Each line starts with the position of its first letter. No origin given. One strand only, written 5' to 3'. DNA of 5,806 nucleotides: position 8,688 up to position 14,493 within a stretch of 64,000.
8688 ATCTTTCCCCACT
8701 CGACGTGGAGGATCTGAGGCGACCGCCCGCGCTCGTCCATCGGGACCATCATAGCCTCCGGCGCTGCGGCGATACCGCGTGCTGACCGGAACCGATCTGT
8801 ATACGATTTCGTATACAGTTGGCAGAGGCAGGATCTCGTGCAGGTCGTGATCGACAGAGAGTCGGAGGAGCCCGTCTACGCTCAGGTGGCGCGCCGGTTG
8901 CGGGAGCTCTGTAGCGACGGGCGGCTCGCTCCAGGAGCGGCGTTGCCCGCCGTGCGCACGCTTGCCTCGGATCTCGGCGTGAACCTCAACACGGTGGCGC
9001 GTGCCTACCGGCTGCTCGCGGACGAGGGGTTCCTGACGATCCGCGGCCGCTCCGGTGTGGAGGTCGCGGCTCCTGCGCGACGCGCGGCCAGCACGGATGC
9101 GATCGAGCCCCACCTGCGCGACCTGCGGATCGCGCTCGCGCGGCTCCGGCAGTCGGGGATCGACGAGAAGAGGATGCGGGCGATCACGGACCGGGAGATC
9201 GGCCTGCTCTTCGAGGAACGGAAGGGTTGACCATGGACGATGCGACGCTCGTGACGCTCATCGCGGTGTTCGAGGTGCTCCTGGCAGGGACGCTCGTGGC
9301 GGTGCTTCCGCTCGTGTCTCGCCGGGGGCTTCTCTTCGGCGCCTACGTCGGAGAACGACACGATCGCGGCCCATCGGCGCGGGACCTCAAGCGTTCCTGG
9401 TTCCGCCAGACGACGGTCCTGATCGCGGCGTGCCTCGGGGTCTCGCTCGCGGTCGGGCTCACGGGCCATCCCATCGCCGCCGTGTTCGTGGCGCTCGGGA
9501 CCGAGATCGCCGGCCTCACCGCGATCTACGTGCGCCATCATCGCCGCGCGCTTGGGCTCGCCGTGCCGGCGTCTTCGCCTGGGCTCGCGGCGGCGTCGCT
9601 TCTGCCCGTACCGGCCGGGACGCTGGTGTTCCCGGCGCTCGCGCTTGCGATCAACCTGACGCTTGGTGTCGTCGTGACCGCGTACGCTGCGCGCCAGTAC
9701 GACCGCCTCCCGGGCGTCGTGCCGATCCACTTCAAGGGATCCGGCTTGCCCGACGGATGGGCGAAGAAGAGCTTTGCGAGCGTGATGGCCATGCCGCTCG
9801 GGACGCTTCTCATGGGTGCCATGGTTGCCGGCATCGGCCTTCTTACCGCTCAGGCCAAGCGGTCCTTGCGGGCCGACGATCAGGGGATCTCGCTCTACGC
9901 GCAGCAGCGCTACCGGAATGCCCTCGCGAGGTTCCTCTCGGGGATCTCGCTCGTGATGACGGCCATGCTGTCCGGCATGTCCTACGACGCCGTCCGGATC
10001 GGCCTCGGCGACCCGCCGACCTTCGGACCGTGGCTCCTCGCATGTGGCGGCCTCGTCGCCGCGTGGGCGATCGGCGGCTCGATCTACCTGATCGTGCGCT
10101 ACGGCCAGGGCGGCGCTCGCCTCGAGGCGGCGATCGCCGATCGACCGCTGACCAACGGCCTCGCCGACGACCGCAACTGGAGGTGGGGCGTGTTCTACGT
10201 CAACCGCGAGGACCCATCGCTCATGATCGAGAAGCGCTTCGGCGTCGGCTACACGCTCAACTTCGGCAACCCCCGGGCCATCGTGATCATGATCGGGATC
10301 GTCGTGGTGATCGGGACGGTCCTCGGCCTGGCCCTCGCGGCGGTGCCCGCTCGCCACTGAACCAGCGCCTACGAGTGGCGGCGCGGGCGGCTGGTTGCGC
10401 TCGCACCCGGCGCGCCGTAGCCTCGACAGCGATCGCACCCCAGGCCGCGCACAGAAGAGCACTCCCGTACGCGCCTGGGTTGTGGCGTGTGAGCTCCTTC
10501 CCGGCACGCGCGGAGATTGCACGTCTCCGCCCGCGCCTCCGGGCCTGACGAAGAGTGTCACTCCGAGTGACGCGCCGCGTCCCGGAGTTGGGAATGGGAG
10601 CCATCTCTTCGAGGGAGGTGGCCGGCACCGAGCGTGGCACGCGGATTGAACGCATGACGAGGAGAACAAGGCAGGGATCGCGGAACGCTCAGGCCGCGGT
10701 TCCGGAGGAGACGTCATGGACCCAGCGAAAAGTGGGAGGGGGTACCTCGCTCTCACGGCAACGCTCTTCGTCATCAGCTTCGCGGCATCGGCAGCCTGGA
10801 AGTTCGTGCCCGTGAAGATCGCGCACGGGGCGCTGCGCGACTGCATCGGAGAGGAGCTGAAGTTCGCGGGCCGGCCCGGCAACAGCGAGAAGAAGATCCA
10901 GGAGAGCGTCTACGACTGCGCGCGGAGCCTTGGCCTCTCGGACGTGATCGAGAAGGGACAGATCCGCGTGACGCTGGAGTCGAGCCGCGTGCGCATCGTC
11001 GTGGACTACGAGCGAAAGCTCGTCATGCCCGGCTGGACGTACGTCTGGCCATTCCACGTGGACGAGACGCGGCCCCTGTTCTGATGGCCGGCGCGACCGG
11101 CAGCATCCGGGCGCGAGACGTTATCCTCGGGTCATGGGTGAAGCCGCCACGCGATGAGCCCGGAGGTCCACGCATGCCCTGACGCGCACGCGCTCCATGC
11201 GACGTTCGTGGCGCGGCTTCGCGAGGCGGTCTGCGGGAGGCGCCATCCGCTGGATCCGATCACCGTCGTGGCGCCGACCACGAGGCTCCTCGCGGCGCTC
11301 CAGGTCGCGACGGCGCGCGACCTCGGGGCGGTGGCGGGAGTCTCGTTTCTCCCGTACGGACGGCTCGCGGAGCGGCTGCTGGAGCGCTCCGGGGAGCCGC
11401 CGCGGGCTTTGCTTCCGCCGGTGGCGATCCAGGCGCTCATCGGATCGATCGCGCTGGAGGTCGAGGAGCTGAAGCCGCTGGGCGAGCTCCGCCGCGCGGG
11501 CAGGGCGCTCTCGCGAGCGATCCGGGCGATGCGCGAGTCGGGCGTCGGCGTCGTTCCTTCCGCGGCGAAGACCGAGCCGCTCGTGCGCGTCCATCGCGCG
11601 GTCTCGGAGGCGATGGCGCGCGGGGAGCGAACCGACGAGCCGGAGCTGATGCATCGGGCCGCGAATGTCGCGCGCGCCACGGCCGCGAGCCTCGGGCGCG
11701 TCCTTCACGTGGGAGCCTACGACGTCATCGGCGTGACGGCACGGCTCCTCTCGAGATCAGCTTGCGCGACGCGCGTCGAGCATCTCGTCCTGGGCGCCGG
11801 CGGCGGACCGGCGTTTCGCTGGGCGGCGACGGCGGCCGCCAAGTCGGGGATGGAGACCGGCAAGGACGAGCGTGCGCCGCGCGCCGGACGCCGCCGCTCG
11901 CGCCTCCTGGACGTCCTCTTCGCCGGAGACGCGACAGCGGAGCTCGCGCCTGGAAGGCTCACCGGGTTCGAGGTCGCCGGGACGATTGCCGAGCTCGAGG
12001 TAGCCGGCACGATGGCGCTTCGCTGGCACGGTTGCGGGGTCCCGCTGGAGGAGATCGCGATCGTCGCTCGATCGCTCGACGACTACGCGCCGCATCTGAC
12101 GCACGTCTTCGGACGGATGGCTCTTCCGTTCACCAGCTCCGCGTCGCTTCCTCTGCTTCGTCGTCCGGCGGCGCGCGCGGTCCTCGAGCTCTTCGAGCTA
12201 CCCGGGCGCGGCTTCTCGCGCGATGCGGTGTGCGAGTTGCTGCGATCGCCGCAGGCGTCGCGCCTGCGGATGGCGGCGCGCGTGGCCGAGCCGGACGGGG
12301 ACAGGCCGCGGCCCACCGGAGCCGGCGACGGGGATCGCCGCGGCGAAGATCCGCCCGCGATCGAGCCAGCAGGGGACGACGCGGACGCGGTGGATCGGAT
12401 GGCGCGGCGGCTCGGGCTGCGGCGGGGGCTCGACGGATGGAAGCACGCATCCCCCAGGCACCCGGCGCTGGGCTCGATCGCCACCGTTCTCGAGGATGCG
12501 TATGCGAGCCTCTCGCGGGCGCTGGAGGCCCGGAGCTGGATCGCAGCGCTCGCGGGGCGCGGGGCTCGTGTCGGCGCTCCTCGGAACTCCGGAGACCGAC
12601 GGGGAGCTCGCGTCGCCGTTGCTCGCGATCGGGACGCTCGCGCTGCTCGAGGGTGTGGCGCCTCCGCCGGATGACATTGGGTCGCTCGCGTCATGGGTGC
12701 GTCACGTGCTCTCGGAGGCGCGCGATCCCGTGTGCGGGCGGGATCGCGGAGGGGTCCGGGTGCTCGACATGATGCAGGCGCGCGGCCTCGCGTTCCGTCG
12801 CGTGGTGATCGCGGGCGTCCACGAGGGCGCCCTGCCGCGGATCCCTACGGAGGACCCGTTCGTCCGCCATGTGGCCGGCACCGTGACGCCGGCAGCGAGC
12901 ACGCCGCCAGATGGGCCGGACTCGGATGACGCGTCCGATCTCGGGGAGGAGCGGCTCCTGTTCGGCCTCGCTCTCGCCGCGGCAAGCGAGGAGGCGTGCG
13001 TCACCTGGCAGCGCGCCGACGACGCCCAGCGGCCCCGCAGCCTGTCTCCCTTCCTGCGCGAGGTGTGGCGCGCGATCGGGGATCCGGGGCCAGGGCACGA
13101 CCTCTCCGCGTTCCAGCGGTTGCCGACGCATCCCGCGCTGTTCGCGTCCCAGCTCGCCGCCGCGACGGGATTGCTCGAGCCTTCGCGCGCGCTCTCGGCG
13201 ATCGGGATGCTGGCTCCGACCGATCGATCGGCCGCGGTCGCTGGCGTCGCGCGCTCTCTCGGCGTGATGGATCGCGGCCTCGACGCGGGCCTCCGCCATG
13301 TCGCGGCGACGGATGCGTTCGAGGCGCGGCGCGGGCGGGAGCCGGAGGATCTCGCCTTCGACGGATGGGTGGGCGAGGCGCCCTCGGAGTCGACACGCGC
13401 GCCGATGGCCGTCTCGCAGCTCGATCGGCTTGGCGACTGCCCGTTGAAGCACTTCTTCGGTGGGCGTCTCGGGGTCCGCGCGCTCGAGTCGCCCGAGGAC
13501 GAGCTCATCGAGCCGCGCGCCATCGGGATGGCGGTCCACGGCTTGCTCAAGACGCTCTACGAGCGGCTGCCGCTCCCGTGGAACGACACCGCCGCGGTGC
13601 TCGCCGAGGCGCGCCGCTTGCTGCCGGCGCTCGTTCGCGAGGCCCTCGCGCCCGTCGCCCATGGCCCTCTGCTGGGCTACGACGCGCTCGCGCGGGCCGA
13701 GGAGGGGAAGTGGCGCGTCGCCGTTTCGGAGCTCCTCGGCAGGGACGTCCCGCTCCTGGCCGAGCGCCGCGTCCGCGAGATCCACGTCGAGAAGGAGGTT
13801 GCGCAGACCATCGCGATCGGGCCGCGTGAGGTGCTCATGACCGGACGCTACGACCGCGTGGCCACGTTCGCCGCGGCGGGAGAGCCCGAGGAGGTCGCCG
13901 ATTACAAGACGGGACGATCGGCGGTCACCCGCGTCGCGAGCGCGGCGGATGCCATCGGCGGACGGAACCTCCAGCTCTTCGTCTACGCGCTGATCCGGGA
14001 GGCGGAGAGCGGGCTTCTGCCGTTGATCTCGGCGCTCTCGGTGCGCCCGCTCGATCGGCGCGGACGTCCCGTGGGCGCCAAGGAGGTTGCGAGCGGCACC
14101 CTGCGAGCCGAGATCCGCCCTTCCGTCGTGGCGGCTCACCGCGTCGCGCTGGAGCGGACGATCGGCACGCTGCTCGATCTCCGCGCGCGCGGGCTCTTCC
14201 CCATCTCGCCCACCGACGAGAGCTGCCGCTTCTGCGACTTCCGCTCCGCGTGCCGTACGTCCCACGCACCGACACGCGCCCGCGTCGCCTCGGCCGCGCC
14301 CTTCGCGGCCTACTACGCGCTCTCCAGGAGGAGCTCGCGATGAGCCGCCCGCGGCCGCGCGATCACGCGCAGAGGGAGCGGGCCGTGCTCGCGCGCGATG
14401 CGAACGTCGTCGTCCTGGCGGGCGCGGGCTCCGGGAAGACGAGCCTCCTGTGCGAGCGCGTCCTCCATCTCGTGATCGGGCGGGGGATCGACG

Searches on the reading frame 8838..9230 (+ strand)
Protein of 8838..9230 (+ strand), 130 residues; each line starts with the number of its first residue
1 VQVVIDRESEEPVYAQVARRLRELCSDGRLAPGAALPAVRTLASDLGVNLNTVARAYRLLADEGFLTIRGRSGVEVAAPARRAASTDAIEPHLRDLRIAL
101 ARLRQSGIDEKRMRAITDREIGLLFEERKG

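Call 8: search_protein_families(library=pfam, proteins=[window:8838-9230:+], max_evalue=0.01)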
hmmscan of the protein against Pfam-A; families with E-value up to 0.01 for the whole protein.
window:8838-9230:+ (130 aa): 4 families
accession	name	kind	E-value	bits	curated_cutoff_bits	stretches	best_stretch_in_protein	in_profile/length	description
PF00392.27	GntR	-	2.4e-17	62.7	27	1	14-76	2-64/64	Bacterial regulatory proteins, gntR family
PF13730.12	HTH_36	-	2e-05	24.8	25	1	33-66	22-55/55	Helix-turn-helix domain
PF13545.12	HTH_Crp_2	-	0.00066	20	27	1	16-79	2-64/70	Crp-like helix-turn-helix domain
PF02817.22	E3_binding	-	0.0014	19.2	23.7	1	35-53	3-21/36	e3 binding domain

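Call 9: search_protein_families(library=ncbifam, proteins=[window:8838-9230:+], max_evalue=0.01)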
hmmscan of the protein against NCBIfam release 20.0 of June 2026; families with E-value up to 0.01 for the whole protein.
window:8838-9230:+ (130 aa): 23 families
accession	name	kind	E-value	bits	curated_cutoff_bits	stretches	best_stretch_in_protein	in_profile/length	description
NF053730.1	TransRegRv1152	equivalog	5.5e-19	68.3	170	1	3-84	7-90/120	Rv1152 family transcriptional regulator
NF052290.2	MocR_like_YczR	exception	3.7e-18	65.5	487.4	1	7-101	14-112/458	MocR-like transcription factor YczR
NF052282.1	PLP_TF_PdxR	equivalog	2e-17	63.4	320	1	12-87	1-76/448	MocR-like pyridoxine biosynthesis transcription factor PdxR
NF052281.1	rhizopine_MocR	equivalog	5.5e-17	61.6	650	1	3-90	9-96/479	rhizopine catabolism transcriptional regulator MocR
NF047563.1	modulin_PmtR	equivalog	2e-14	53.7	200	1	1-72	1-73/125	PSM export ABC transporter transcriptional regulator PmtR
NF012025.0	PRK15481.1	equivalog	3.1e-14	52.5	573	1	19-84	13-78/432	MocR-like B6 salvage transcription factor PtsJ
NF052286.1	ecto_TF_EhuR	exception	7.6e-12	44.5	480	1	8-90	7-89/458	MocR-like ectoine utilization transcription factor EhuR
TIGR02325.1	C_P_lyase_phnF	equivalog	1.8e-09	37.5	156.8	1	6-78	2-74/238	phosphonate metabolism transcriptional regulator PhnF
NF007741.0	PRK10421.1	equivalog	1.7e-08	34.2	311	1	15-77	10-72/262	transcriptional regulator LldR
TIGR02018.2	his_ut_repres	equivalog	1.7e-08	34.1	220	1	14-84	1-71/226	histidine utilization transcriptional repressor HutC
NF007292.0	PRK09764.1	equivalog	3e-08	33.2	281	1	10-73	3-66/240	GntR family transcriptional regulator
NF052285.1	GABA_TF_GabR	exception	3.4e-07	29.4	600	1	14-76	1-63/456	MocR-like transcriptional regulator GabR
NF008571.0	PRK11523.1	equivalog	1e-05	25.1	396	1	12-84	8-80/258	transcriptional regulator ExuR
NF011575.0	PRK14999.1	equivalog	5.4e-05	22.6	424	1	6-84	6-84/241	histidine utilization repressor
NF007442.0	PRK09990.1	equivalog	6.1e-05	22.6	301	1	7-83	5-81/256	transcriptional regulator GlcC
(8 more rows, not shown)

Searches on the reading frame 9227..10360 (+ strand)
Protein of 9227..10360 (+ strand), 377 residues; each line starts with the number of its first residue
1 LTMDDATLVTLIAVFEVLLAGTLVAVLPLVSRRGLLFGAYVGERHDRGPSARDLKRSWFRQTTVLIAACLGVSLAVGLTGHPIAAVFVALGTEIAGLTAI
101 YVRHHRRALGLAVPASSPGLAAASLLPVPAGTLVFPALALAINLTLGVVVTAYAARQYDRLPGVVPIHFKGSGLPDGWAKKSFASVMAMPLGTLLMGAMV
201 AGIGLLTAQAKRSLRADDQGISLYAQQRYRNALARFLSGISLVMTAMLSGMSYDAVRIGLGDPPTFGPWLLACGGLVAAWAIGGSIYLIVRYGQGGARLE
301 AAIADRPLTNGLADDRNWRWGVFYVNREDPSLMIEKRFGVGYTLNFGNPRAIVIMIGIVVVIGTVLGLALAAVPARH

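Call 11: search_protein_families(library=pfam, proteins=[window:9227-10360:+], max_evalue=0.001)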
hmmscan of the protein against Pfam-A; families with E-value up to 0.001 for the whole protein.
window:9227-10360:+ (377 aa): 2 families
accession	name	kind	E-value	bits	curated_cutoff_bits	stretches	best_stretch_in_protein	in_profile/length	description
PF19124.5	DUF5808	-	1.3e-12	47.5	26.3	1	327-351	1-25/26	Family of unknown function (DUF5808)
PF07853.16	DUF1648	-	7.3e-10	38.8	28.7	1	148-191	4-46/49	Domain of unknown function (DUF1648)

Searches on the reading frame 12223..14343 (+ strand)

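Call 11: search_protein_families(library=pfam, proteins=[window:12223-14343:+], max_evalue=0.001)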
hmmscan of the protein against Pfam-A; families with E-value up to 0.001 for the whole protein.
window:12223-14343:+ (706 aa): 1 family
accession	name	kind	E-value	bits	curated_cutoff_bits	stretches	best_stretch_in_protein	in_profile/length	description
PF12705.13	PDDEXK_1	-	8.5e-26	91.8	22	1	395-678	2-247/247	PD-(D/E)XK nuclease superfamily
